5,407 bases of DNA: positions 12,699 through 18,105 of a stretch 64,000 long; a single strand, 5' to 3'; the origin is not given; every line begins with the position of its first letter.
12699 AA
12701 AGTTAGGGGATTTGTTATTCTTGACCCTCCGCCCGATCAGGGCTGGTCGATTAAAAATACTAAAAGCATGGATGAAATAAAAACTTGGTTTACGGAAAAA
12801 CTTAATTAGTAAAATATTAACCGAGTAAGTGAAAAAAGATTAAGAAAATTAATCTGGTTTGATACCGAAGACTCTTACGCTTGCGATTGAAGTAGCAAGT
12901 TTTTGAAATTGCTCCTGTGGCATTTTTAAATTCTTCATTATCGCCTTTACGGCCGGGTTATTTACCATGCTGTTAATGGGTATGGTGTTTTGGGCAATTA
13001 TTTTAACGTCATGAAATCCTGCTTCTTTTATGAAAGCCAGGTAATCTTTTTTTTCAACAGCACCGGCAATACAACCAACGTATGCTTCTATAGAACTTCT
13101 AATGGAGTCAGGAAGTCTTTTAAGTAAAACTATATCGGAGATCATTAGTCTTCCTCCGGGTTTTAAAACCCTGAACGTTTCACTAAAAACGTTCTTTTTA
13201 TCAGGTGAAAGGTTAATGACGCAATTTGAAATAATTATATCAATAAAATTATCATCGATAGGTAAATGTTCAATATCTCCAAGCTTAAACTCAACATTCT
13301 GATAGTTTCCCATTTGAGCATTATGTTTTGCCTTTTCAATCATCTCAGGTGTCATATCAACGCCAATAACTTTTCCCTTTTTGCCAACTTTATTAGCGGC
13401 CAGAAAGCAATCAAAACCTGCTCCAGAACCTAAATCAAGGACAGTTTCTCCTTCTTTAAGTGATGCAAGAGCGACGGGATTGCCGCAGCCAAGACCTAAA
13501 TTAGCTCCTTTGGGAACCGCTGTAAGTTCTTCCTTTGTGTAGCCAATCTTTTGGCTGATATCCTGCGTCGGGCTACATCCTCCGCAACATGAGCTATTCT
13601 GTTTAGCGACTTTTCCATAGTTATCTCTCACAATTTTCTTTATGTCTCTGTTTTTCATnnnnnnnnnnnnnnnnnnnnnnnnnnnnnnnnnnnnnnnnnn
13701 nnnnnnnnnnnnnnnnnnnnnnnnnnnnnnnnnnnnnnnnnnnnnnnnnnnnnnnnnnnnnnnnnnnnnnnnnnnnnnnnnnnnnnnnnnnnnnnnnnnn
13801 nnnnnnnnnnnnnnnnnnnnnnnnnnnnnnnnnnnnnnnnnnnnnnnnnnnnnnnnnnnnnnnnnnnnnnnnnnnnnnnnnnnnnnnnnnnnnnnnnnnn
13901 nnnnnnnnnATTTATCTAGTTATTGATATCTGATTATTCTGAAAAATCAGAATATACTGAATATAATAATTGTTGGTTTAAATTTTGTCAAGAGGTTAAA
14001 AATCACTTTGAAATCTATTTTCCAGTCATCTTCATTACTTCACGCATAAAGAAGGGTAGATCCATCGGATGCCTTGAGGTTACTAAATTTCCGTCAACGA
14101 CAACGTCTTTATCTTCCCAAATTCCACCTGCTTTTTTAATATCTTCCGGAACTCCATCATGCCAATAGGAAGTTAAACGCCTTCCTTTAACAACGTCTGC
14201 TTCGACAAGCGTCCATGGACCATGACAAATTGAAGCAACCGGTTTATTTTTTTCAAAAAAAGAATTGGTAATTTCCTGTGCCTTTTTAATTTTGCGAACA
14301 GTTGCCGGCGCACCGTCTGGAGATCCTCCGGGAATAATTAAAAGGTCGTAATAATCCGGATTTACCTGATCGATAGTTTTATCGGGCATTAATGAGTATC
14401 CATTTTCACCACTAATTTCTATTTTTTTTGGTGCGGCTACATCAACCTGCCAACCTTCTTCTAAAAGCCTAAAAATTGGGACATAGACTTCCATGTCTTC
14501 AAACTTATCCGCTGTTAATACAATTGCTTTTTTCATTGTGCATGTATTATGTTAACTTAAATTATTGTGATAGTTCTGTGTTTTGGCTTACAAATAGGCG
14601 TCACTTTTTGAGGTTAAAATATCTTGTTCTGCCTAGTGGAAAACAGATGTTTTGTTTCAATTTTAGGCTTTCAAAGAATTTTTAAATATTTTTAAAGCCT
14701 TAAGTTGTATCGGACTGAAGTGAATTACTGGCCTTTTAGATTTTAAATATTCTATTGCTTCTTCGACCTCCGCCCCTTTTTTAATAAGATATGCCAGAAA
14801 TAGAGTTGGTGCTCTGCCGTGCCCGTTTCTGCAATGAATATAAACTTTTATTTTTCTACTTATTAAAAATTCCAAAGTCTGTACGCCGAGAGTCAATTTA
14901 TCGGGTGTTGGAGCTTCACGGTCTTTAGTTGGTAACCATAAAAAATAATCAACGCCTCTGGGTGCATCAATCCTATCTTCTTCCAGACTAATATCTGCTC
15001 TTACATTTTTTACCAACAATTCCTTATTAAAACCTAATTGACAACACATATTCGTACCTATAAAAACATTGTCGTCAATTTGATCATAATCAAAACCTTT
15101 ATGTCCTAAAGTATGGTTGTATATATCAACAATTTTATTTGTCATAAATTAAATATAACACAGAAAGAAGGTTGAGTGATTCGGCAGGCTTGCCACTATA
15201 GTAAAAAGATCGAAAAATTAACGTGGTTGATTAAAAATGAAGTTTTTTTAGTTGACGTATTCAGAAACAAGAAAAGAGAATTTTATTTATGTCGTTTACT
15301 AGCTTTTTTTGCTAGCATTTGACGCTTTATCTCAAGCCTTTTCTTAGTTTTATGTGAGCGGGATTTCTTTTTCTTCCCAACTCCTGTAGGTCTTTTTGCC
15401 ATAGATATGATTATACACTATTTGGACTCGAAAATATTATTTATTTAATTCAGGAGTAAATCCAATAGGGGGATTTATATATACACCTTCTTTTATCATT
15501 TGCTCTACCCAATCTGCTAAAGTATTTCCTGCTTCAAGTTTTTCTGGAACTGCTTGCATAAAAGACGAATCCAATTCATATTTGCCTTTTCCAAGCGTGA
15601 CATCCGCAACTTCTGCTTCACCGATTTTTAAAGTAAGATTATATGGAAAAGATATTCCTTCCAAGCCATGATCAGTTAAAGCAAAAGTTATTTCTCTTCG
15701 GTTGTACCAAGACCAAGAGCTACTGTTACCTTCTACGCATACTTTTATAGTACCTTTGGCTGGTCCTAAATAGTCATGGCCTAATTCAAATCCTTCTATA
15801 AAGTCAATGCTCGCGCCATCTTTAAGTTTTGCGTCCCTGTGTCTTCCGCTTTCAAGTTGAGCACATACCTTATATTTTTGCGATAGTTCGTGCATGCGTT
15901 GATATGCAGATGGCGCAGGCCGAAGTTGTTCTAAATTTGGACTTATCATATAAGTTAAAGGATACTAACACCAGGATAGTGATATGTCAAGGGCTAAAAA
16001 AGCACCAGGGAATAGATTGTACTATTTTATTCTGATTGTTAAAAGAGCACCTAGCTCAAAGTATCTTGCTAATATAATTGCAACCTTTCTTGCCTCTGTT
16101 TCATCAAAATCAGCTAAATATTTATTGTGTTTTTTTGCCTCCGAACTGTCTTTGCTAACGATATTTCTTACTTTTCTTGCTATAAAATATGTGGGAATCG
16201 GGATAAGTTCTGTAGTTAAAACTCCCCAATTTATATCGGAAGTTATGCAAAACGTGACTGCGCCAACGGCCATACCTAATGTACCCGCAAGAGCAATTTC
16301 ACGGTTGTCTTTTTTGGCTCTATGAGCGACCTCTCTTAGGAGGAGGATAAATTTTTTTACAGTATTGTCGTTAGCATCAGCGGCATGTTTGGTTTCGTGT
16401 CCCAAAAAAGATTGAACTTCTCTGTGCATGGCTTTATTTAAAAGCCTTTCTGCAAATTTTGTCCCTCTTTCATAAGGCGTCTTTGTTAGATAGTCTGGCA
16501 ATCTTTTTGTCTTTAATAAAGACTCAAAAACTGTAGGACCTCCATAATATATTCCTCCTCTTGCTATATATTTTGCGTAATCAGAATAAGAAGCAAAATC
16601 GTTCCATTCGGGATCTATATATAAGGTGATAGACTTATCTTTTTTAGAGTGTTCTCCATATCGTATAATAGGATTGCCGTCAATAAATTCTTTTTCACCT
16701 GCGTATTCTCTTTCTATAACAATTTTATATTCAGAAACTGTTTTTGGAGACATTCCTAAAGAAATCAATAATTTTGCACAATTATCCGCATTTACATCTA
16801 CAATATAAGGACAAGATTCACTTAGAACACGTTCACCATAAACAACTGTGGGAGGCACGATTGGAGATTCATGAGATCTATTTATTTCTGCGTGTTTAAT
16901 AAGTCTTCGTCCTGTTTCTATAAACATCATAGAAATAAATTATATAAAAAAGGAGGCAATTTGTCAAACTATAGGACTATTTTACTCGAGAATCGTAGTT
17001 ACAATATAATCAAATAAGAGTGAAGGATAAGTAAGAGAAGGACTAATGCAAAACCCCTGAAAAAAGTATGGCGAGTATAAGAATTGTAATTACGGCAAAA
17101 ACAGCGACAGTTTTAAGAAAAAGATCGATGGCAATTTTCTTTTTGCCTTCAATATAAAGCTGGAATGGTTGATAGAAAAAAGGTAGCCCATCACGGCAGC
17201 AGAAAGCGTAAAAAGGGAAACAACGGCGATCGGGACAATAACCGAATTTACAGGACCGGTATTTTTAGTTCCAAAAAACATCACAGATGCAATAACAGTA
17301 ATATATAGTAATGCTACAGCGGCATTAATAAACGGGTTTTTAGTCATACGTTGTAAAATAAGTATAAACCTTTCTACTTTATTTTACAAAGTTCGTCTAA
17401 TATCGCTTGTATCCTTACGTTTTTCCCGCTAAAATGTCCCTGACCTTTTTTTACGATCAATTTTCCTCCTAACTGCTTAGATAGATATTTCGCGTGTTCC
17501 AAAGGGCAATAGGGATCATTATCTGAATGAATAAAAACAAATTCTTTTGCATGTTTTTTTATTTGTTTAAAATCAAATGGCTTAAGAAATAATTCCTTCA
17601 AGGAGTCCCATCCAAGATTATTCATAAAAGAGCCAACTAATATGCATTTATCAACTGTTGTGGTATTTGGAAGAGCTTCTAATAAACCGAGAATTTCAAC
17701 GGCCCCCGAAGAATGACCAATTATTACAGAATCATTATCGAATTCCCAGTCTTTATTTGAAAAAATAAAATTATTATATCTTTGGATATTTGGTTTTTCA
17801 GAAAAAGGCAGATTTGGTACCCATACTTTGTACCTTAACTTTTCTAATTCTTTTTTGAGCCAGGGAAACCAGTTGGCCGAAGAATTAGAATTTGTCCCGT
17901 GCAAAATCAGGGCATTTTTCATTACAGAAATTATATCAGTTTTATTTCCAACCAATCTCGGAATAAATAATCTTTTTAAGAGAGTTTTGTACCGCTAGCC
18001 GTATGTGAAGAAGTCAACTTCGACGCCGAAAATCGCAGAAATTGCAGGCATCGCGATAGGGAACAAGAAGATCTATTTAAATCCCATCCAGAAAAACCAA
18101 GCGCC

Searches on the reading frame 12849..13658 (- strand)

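Call 39: search_protein_families(library=pfam, proteins=[window:12849-13658:-], max_evalue=0.001)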
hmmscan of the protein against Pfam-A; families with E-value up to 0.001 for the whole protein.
window:12849-13658:- (269 aa): 18 families
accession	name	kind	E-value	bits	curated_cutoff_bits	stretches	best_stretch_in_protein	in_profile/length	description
PF13847.12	Methyltransf_31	-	3.4e-43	147.3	27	1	68-214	2-145/145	Methyltransferase domain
PF13649.12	Methyltransf_25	-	7.5e-23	81.5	27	1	73-169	1-97/97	Methyltransferase domain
PF08241.18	Methyltransf_11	-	3.3e-22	79.4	21.2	1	74-173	1-95/95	Methyltransferase domain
PF01209.24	Ubie_methyltran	-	8.4e-20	71.5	20.1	1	66-173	44-151/233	ubiE/COQ5 methyltransferase family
PF01135.25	PCMT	-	1.1e-12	48.7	20.3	1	64-173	68-171/210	Protein-L-isoaspartate(D-aspartate) O-methyltransferase (PCMT)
PF08242.18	Methyltransf_12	-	3.5e-12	47.3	30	1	74-171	1-98/98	Methyltransferase domain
PF13489.12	Methyltransf_23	-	1.1e-10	42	27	1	64-176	17-119/164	Methyltransferase domain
PF06325.19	PrmA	-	2.4e-09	37.5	22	1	67-178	159-263/296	Ribosomal protein L11 methyltransferase (PrmA)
PF05175.20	MTS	-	1e-06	29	23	1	67-173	27-138/170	Methyltransferase small domain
PF02353.26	CMAS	-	1e-05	25.5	27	1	65-181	58-172/273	Mycolic acid cyclopropane synthetase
PF05148.21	Methyltransf_8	-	1.3e-05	25.6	27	1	124-176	108-159/219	Hypothetical methyltransferase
PF13679.12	Methyltransf_32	-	2.7e-05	24.6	27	1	68-133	24-93/143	Methyltransferase domain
PF20922.3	Anamorsin_N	-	5.1e-05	23.5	27.1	1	114-180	26-94/163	Anamorsin, N-terminal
PF02475.24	TRM5-TYW2_MTfase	-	7e-05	23.3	28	1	67-147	34-113/164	TRM5/TYW2 methyltransferase domain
PF01728.25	FtsJ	-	0.00011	22.6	24.1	1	67-154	19-107/181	FtsJ-like methyltransferase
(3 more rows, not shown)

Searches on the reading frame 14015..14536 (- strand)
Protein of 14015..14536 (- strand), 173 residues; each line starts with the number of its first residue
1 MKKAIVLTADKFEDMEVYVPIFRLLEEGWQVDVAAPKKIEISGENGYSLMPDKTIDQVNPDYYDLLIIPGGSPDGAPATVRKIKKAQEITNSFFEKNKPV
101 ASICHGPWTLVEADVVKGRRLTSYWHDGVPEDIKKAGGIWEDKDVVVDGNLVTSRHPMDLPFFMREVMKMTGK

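Call 39: search_protein_families(library=pfam, proteins=[window:14015-14536:-], max_evalue=0.001)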
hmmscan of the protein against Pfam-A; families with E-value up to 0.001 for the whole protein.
window:14015-14536:- (173 aa): 1 family
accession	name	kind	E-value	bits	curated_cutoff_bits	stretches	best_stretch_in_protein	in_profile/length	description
PF01965.30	DJ-1_PfpI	-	1.2e-51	175.2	26.6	1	2-169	1-164/165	DJ-1/PfpI family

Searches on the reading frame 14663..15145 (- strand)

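Call 39: search_protein_families(library=pfam, proteins=[window:14663-15145:-], max_evalue=0.001)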
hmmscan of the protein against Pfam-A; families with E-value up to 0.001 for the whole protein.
window:14663-15145:- (160 aa): 4 families
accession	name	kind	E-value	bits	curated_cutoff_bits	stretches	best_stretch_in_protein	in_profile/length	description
PF00782.25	DSPc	-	1.3e-13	51.3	33.5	1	59-152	33-128/133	Dual specificity phosphatase, catalytic domain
PF22785.1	Tc-R-P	-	2.6e-12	47.6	27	1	42-125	18-106/106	Polymorphic toxin system, DSP-PTPase phosphatase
PF22784.1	PTP-SAK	-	3.7e-08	34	27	1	69-130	58-119/153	Swiss Army Knife protein, DSP-PTPase phosphatase domain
PF22741.1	PTP-NADK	-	0.00089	19.1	27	0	70-133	81-144/163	DSP-PTPase phosphatase fused to NAD+ Kinase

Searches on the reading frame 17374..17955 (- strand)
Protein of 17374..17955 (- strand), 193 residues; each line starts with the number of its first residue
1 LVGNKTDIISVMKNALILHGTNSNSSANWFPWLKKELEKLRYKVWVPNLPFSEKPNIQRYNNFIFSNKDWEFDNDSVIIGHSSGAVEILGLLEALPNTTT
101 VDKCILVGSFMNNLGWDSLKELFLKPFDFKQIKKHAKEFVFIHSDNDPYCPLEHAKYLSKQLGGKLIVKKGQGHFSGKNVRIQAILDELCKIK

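Call 39: search_protein_families(library=pfam, proteins=[window:17374-17955:-], max_evalue=0.001)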
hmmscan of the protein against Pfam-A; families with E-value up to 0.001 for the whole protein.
window:17374-17955:- (193 aa): 4 families
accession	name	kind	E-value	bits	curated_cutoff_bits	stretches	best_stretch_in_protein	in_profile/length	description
PF06821.19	Ser_hydrolase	-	3.1e-14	53.7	22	1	16-176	2-155/172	Serine hydrolase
PF00561.26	Abhydrolase_1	-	5.3e-07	30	25.8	1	16-122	4-115/245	alpha/beta hydrolase fold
PF08386.16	Abhydrolase_4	-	4.1e-05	24.1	21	1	133-176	31-75/103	TAP-like protein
PF10230.15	LIDHydrolase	-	0.00011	22.4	27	0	129-166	212-249/262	Lipid-droplet associated hydrolase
